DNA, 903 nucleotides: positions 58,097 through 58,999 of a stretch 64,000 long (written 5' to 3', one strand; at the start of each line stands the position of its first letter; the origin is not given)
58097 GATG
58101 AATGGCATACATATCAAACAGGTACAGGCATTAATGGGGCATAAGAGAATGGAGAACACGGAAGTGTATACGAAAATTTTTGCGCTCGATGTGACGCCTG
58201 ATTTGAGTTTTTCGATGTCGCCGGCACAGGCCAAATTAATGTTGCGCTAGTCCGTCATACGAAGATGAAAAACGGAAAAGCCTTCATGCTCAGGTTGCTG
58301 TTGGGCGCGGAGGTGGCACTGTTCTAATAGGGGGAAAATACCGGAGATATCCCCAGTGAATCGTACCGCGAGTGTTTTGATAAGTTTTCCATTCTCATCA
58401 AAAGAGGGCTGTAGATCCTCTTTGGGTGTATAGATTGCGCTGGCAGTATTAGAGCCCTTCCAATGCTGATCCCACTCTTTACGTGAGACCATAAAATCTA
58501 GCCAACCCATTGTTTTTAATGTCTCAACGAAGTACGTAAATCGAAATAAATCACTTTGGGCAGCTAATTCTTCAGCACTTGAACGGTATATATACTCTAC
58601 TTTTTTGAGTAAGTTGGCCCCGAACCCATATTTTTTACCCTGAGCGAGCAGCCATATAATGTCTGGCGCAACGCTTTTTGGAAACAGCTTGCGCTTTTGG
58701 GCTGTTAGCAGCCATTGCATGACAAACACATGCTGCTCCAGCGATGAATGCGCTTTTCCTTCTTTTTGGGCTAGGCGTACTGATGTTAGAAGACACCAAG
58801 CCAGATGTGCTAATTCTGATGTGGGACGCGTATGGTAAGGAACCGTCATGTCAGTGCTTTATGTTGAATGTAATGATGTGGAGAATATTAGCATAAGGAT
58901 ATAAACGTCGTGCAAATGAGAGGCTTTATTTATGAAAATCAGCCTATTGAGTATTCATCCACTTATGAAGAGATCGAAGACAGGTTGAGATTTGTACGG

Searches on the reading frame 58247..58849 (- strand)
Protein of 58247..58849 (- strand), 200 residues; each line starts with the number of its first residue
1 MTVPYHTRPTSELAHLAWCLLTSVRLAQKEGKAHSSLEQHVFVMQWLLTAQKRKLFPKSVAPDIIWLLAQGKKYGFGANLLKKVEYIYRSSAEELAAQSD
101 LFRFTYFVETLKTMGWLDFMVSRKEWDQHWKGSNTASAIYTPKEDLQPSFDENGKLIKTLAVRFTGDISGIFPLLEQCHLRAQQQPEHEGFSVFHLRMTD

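Call 43: search_protein_families(library=pfam, proteins=[window:58247-58849:-])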
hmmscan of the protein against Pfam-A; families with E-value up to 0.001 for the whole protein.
window:58247-58849:- (200 aa): 1 family
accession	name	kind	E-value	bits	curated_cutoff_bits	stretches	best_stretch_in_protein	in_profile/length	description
PF11140.13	DUF2913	-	1.2e-15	58.2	23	1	13-173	6-167/207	Protein of unknown function (DUF2913)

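Call 61: find_encoding_contigs(protein=window:58247-58849:-, flank=10000, max_places=10)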
Protein window:58247-58849:- (200 aa): 23 contigs read that carry it; 10 places shown.
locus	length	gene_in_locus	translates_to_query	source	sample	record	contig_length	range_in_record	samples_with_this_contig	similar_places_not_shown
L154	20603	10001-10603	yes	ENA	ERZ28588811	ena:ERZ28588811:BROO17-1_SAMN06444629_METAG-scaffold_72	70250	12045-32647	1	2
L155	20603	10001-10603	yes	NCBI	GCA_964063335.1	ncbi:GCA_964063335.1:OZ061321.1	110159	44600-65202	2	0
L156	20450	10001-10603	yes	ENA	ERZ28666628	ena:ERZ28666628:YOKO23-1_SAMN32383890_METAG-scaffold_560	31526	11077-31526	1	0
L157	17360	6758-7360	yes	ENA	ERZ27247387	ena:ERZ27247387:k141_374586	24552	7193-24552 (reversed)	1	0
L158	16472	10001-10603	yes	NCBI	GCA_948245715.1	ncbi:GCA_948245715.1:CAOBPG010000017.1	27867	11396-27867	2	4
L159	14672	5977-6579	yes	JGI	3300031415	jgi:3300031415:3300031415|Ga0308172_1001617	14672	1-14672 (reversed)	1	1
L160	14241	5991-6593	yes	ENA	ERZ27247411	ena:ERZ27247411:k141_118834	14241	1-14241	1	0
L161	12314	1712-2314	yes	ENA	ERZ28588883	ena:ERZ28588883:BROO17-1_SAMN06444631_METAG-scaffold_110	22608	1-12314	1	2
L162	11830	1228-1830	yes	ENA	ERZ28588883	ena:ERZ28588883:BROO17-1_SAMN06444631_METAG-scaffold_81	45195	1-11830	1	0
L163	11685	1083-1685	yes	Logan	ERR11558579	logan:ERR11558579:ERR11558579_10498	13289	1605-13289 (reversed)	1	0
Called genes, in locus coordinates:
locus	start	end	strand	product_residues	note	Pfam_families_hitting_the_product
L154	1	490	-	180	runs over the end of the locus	PF00419:Fimbrial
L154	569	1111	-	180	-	PF00419:Fimbrial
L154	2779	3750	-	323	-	PF08775:ParB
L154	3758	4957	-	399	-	PF18607:HTH_54, PF01656:CbiA, PF13614:AAA_31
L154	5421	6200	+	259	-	PF01051:Rep3_N, PF21205:Rep3_C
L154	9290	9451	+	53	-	-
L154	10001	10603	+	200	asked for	PF11140:DUF2913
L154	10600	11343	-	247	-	PF00589:Phage_integrase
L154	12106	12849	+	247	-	PF06912:DUF1275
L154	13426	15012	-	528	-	PF00155:Aminotran_1_2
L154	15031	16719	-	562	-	PF06826:Asp-Al_Ex, PF02080:TrkA_C (weak), PF06826:Asp-Al_Ex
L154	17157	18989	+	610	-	PF00512:HisKA (weak), PF02518:HATPase_c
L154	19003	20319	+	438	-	PF00072:Response_reg, PF00158:Sigma54_activat, PF14532:Sigma54_activ_2, PF25601:AAA_lid_14, PF02954:HTH_8 (weak)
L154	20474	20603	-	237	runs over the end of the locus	PF06912:DUF1275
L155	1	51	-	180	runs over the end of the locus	PF00419:Fimbrial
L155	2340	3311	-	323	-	PF08775:ParB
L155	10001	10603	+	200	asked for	PF11140:DUF2913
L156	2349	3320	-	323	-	PF08775:ParB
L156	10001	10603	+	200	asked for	PF11140:DUF2913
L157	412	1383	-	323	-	PF08775:ParB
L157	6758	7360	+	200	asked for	PF11140:DUF2913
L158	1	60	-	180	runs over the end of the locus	PF00419:Fimbrial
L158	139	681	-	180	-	PF00419:Fimbrial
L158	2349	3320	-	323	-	PF08775:ParB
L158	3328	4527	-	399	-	PF18607:HTH_54, PF01656:CbiA, PF13614:AAA_31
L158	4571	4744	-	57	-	-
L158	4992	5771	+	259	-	PF01051:Rep3_N, PF21205:Rep3_C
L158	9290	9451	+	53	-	-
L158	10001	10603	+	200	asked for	PF11140:DUF2913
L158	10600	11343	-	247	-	PF00589:Phage_integrase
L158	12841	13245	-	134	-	PF27278:YuaE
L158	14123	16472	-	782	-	PF09134:Invasin_D3, PF02369:Big_1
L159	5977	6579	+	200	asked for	PF11140:DUF2913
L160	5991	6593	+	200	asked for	PF11140:DUF2913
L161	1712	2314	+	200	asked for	PF11140:DUF2913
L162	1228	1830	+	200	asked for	PF11140:DUF2913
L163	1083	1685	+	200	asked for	PF11140:DUF2913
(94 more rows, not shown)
